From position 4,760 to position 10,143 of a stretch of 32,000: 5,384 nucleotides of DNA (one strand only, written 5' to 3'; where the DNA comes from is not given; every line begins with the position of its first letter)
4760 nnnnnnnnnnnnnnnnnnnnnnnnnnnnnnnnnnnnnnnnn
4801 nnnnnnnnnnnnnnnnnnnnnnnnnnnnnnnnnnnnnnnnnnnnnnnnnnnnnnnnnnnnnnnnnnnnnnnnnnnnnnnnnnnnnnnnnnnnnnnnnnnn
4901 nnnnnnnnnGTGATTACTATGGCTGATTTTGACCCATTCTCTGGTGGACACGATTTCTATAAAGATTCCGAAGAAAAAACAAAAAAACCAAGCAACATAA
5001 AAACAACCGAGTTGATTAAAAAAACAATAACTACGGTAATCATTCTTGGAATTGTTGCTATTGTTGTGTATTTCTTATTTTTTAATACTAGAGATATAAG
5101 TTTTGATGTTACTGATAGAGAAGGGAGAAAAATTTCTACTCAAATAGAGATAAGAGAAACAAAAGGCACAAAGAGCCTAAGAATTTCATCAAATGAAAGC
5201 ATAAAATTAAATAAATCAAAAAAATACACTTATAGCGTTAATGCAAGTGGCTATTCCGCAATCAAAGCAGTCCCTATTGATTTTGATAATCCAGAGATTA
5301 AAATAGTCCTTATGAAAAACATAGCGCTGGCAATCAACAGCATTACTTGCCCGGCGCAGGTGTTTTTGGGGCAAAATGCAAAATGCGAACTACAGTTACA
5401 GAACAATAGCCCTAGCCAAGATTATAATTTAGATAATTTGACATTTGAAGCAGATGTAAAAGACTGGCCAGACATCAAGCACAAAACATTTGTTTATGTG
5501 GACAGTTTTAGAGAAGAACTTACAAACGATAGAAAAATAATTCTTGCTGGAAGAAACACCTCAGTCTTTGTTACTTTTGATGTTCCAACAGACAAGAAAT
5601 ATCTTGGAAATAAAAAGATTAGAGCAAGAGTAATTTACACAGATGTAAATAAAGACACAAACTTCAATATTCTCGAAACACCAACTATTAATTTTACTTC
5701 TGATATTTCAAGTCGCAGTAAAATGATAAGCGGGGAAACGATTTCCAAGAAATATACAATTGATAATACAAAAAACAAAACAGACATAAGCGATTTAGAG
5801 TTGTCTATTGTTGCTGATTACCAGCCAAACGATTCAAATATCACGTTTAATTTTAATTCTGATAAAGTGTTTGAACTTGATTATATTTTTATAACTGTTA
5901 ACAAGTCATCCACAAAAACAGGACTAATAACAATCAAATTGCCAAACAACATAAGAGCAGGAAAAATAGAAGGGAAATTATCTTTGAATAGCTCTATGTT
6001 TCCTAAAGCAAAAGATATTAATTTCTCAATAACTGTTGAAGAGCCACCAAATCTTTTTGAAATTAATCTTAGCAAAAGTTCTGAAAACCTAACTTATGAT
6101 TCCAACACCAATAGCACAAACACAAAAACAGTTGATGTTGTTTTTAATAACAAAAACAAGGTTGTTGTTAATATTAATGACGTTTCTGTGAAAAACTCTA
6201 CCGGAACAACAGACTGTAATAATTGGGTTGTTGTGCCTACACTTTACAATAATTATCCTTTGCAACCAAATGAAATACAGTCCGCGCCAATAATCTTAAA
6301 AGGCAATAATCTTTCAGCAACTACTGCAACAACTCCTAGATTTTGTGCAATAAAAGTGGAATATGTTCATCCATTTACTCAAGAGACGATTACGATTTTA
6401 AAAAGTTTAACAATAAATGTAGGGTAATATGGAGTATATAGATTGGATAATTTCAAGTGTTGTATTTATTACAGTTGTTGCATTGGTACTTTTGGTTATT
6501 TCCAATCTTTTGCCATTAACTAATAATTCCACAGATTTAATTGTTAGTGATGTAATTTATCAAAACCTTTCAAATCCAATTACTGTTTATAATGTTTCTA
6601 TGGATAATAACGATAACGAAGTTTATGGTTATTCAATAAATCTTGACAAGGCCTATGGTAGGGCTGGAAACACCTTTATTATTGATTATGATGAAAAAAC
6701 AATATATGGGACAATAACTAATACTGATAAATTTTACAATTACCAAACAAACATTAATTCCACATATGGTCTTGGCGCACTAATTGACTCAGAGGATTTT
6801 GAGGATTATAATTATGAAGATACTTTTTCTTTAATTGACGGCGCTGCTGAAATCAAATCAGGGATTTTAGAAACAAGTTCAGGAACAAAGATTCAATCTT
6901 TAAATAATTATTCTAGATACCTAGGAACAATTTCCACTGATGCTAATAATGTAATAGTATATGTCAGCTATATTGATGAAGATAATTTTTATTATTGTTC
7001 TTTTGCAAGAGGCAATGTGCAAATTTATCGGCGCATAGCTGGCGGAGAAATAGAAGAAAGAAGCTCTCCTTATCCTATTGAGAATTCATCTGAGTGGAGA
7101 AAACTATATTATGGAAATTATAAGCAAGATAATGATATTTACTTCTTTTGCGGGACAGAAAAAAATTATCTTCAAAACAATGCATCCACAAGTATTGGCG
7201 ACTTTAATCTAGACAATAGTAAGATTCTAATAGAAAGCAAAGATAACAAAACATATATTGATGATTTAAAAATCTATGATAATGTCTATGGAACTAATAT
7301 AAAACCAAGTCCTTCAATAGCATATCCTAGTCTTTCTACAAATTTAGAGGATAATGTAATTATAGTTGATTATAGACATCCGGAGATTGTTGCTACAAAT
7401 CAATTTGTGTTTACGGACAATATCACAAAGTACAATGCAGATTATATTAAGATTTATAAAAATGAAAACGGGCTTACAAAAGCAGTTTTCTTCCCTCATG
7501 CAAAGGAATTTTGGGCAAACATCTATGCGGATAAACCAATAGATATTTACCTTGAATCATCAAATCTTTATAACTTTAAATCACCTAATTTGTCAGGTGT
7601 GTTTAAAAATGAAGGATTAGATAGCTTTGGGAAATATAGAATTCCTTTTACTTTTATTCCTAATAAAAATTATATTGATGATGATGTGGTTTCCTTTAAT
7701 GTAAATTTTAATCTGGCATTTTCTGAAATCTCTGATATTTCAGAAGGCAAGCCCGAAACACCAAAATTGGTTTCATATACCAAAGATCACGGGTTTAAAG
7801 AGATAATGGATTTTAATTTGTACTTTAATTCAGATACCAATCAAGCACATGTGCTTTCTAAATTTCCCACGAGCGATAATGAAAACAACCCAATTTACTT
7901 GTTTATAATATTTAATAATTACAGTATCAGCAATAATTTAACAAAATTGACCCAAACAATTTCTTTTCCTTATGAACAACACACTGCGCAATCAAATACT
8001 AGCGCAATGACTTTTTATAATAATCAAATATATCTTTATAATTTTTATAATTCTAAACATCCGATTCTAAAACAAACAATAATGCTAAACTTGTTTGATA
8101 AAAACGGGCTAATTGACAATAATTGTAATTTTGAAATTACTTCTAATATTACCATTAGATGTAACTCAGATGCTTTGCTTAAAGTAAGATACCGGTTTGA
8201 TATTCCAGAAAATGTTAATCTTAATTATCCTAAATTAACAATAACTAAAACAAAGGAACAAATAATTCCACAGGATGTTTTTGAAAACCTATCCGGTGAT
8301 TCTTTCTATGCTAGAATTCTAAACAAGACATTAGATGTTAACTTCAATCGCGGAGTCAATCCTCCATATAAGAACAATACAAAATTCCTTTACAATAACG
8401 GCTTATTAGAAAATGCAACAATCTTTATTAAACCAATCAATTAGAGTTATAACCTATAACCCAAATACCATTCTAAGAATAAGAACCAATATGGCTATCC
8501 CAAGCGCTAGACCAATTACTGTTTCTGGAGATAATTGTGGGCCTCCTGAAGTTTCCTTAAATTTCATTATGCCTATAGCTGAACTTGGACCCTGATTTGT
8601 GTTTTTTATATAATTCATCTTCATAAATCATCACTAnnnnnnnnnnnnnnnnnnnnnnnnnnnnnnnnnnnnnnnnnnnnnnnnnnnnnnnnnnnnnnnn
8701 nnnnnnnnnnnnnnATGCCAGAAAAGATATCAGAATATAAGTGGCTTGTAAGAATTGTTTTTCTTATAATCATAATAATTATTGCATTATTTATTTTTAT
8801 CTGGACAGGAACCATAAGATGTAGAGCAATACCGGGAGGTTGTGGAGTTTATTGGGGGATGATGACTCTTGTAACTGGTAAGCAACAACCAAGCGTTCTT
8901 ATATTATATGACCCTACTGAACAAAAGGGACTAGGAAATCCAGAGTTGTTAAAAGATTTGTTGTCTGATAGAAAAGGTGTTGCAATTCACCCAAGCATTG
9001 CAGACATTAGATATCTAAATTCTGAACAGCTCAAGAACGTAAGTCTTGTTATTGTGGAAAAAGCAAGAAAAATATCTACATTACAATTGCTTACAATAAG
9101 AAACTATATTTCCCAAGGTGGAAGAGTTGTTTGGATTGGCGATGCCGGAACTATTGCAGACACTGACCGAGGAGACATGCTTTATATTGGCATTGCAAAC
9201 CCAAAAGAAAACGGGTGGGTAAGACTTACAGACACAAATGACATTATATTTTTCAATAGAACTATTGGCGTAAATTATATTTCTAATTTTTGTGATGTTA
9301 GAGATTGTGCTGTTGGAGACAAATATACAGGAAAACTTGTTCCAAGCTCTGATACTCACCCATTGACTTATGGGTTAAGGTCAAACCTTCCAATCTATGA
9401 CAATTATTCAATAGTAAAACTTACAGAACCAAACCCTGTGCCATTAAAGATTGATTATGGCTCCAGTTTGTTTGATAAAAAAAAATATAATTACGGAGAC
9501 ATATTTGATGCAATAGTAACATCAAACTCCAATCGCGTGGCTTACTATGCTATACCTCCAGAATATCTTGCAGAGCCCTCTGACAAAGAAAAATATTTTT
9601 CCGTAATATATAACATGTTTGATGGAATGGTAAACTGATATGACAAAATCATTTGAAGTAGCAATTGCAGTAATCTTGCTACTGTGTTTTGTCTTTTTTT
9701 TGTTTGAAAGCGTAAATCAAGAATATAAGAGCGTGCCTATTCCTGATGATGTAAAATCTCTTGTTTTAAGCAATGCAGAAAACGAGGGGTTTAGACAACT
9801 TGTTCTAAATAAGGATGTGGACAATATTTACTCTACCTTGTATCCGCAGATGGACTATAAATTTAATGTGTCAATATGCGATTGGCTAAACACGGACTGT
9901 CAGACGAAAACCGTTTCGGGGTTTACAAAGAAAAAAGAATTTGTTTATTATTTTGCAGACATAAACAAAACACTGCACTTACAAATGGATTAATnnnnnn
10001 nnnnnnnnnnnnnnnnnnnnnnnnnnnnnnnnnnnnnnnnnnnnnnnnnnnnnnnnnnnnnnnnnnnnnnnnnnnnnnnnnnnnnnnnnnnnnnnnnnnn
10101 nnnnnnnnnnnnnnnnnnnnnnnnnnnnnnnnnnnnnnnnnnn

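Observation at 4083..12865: Eight-gene FlaI/PilB-ATPase surface locus with no recognisable platform protein or prepilin peptidase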

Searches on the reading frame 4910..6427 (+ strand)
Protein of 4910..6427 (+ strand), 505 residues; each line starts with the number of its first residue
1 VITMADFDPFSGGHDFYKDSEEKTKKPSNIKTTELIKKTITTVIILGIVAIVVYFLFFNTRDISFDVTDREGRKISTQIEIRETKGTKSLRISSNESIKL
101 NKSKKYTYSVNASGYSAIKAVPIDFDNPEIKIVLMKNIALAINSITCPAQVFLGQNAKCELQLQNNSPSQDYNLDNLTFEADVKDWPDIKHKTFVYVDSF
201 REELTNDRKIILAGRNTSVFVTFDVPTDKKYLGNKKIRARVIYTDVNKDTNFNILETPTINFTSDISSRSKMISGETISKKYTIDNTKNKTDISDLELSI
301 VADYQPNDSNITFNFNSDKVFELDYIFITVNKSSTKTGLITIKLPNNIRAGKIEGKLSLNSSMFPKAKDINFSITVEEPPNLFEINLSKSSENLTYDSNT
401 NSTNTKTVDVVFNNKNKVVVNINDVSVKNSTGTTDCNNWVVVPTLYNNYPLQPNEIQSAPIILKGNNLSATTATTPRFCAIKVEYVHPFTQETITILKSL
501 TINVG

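Call 4: search_protein_families(library=pfam, proteins=[window:4910-6427:+], max_evalue=1)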
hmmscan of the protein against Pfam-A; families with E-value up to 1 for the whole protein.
window:4910-6427:+ (505 aa): 3 families
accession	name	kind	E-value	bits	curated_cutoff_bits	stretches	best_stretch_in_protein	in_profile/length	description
PF06781.17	CrgA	-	0.056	14.1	24.8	1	20-58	19-57/89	Cell division protein CrgA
PF20119.4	DUF6509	-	0.12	13.2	23.9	1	199-251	5-57/95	Family of unknown function (DUF6509)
PF19300.4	BPD_transp_1_N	-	0.16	12.6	23.8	1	35-60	5-30/114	Binding-prot-dependent transport system membrane comp, N-term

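Call 5: search_protein_families(library=ncbifam, proteins=[window:4910-6427:+], max_evalue=1)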
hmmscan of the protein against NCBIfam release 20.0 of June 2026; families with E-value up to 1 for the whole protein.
window:4910-6427:+ (505 aa): 4 families
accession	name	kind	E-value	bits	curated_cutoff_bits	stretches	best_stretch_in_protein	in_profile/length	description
NF041554.1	SA1362_fam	subfamily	0.028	14.6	42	1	32-62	24-54/70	SA1362 family protein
TIGR03159.1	cas_Csc1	equivalog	0.12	11.7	41.4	1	278-385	78-180/225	type I-D CRISPR-associated protein Cas5/Csc1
NF052655.1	XchromeleprotEdmS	equivalog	0.13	12.2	100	1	48-80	10-42/54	extrachromosomal elements maintenance protein EdmS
TIGR02711.1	symport_actP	equivalog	0.17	10.6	1099.25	1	14-67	384-432/549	cation/acetate symporter ActP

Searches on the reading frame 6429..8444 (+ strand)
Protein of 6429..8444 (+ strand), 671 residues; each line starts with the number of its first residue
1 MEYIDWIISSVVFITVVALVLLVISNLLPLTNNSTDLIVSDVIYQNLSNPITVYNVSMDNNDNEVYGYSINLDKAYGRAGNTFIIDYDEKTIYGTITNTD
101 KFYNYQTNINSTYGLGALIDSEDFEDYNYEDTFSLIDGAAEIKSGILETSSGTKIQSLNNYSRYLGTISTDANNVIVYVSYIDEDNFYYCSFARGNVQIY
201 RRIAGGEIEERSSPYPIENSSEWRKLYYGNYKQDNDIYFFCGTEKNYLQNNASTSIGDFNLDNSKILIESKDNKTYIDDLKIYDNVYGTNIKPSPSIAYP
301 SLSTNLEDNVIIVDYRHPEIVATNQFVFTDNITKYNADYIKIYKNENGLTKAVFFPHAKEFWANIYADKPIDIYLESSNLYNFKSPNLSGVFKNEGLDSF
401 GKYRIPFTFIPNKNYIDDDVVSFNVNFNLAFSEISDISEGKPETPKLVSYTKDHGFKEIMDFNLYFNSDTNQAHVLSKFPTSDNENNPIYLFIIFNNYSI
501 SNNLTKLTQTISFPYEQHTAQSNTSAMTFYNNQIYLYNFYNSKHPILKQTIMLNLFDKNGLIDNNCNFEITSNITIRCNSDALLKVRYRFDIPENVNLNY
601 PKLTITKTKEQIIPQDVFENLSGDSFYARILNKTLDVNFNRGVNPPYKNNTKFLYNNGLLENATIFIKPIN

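Call 4: search_protein_families(library=pfam, proteins=[window:6429-8444:+], max_evalue=1)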
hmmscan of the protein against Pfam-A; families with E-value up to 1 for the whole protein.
window:6429-8444:+ (671 aa): 1 family
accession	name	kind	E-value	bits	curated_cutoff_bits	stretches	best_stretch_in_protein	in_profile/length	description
PF17081.10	SOP4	-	5.7e-05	23.2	27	1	256-308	75-130/209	Suppressor of PMA 1-7 protein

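Call 5: search_protein_families(library=ncbifam, proteins=[window:6429-8444:+], max_evalue=1)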
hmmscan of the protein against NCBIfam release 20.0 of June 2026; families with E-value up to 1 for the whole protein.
window:6429-8444:+ (671 aa): 1 family
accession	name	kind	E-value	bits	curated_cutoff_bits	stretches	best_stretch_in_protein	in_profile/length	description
NF008140.0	PRK10888.1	equivalog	0.034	13.5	412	1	121-172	160-210/323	octaprenyl diphosphate synthase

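Call 61: search_solved_structures(query=A6, max_evalue=1)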
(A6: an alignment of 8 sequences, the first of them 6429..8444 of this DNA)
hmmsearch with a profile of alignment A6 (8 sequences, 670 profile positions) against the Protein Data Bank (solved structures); distinct sequences matched with E-value up to 1: 1.
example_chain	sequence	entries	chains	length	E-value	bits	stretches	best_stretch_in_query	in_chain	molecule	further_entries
2nps_A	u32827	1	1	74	0.11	14.1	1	453-502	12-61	Vesicle-associated membrane protein 4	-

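Call 88: search_protein_families(library=pfam, alignment_id=A6, max_evalue=0.1)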
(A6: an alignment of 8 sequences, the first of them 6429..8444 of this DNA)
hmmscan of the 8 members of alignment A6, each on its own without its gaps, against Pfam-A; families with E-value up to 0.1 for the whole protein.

A. member 1, window:6429-8444:+ (671 aa): 1 family
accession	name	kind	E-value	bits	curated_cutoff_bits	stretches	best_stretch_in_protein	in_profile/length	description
PF17081.10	SOP4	-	5.7e-05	23.2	27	1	256-308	75-130/209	Suppressor of PMA 1-7 protein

B. families by the number of members that match (of 8 scanned): 7 families
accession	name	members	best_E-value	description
PF13385.13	Laminin_G_3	2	2.9e-25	Concanavalin A-like lectin/glucanases superfamily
PF18692.7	DUF5640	2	0.021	Family of unknown function (DUF5640)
PF10102.14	DUF2341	1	3.4e-09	Domain of unknown function (DUF2341)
PF17081.10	SOP4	1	5.7e-05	Suppressor of PMA 1-7 protein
PF23045.1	DUF7037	1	0.0022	Domain of unknown function (DUF7037)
PF21690.3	MJ1010-like_2nd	1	0.0045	Uncharacterized ATP-binding protein MJ1010-like, C-terminal domain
PF04395.17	Poxvirus_B22R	1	0.031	Poxvirus B22R protein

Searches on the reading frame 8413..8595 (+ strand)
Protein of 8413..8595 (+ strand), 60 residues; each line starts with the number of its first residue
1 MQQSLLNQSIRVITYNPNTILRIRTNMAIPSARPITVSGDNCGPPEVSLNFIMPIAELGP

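Call 7: search_protein_families(library=pfam, proteins=[window:8413-8595:+], max_evalue=0.01)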
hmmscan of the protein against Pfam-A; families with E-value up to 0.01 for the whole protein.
window:8413-8595:+ (60 aa): 0 families

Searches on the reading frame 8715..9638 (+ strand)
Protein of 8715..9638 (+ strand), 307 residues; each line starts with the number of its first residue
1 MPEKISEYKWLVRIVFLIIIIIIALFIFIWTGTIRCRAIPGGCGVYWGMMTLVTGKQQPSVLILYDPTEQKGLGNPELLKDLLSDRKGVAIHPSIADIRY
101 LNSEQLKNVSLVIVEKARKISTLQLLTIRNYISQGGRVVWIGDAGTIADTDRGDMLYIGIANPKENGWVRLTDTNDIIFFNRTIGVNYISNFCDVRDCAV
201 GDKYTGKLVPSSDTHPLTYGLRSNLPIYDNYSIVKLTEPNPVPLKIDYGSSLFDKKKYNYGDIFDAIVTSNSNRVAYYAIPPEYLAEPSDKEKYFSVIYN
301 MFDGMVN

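Call 4: search_protein_families(library=pfam, proteins=[window:8715-9638:+], max_evalue=1)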
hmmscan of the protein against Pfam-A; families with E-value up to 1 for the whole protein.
window:8715-9638:+ (307 aa): 3 families
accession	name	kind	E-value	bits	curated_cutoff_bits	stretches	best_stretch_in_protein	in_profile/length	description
PF09822.16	ABC_transp_aux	-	0.0055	16.4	34.7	1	107-150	44-87/288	ABC-type uncharacterized transport system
PF13604.12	AAA_30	-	0.026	14.7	27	1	102-157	82-138/191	AAA domain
PF23355.1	IFT52_GIFT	-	0.078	12.5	27.2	1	101-143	38-82/246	IFT52 GIFT domain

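Call 5: search_protein_families(library=ncbifam, proteins=[window:8715-9638:+], max_evalue=1)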
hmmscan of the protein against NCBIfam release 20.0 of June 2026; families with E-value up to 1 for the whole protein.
window:8715-9638:+ (307 aa): 0 families

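Call 59: search_solved_structures(query=A4, max_evalue=1)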
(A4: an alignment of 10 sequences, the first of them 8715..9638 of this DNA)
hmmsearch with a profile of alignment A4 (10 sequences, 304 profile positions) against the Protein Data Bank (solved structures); distinct sequences matched with E-value up to 1: 0.

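Call 86: predict_structure(protein=window:8715-9638:+)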
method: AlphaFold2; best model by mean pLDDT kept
length: 307 residues; sequences in the alignment: 1
mean_pLDDT: 45.5   pTM: 0.35
mean pLDDT of the five models: 45.5, 39.8, 39.6, 36.2, 32.5
residues with pLDDT >= 90: 13; 70-90: 12; 50-70: 86; < 50: 196
segments of 3 or more residues with pLDDT < 50: 35-42, 52-55, 78-82, 84-86, 135-137, 142-307
pLDDT, mean of each block of 10 residues (from residue 1): 71 93 82 50 52 52 59 50 50 57 59 54 54 52 38 33 29 29 28 30 31 29 25 30 32 40 37 39 44 43 35
secondary structure, 60 per line:
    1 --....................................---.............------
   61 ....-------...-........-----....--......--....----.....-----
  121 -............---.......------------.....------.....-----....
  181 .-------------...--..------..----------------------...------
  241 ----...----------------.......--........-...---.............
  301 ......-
elements in order: H3-38 H42-54 E61-64 H76-83 E89-92 H95-100 H103-106 E111-115 H122-133 E137-143 E156-160 E167-171 E177-181 E232-234 E245-247 E264-270 E273-280 H288-306

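Call 87: search_protein_families(library=pfam, alignment_id=A4, max_evalue=0.1)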
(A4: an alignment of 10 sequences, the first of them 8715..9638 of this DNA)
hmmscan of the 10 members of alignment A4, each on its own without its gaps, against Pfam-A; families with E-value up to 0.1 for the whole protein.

A. member 1, window:8715-9638:+ (307 aa): 3 families
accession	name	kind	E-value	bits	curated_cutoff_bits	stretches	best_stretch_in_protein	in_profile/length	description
PF09822.16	ABC_transp_aux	-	0.0055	16.4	34.7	1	107-150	44-87/288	ABC-type uncharacterized transport system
PF13604.12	AAA_30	-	0.026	14.7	27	1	102-157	82-138/191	AAA domain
PF23355.1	IFT52_GIFT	-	0.078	12.5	27.2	0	101-143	38-82/246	IFT52 GIFT domain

B. families by the number of members that match (of 10 scanned): 7 families
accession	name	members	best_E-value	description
PF09822.16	ABC_transp_aux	6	0.0045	ABC-type uncharacterized transport system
PF13604.12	AAA_30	4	0.0051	AAA domain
PF23355.1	IFT52_GIFT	3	0.028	IFT52 GIFT domain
PF14258.12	DUF4350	1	0.027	Domain of unknown function (DUF4350)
PF11375.13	DUF3177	1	0.041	Protein of unknown function (DUF3177)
PF13245.12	AAA_19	1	0.053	AAA domain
PF02562.22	PhoH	1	0.064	PhoH-like protein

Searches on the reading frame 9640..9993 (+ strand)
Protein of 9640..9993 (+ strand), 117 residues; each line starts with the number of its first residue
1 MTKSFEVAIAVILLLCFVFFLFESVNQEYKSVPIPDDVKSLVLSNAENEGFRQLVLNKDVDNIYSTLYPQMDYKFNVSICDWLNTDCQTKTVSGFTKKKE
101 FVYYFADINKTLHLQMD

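Call 4: search_protein_families(library=pfam, proteins=[window:9640-9993:+], max_evalue=1)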
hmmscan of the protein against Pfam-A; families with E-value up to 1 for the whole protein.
window:9640-9993:+ (117 aa): 1 family
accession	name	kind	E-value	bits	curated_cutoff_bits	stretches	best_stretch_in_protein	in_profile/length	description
PF19419.5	DUF5983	-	0.11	13.2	27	0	19-62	39-81/90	Family of unknown function (DUF5983) C-terminal domain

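Call 5: search_protein_families(library=ncbifam, proteins=[window:9640-9993:+], max_evalue=1)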
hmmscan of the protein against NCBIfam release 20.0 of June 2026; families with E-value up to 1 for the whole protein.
window:9640-9993:+ (117 aa): 0 families

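Call 76: search_protein_families(library=pfam, alignment_id=A8, max_evalue=0.01)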
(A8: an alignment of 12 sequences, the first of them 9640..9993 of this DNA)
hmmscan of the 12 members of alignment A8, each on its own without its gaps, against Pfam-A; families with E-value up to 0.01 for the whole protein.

A. member 1, window:9640-9993:+ (117 aa): 0 families

B. families by the number of members that match (of 12 scanned): 0 families

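Call 78: search_solved_structures(query=A8, max_evalue=1)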
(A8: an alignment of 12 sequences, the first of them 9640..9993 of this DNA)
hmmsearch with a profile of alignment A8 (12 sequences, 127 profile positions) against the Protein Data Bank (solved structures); distinct sequences matched with E-value up to 1: 1.
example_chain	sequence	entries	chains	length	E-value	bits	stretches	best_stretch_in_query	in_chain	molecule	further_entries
6sw9_A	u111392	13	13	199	0.62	13.7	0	22-77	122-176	30S ribosomal protein S3Ae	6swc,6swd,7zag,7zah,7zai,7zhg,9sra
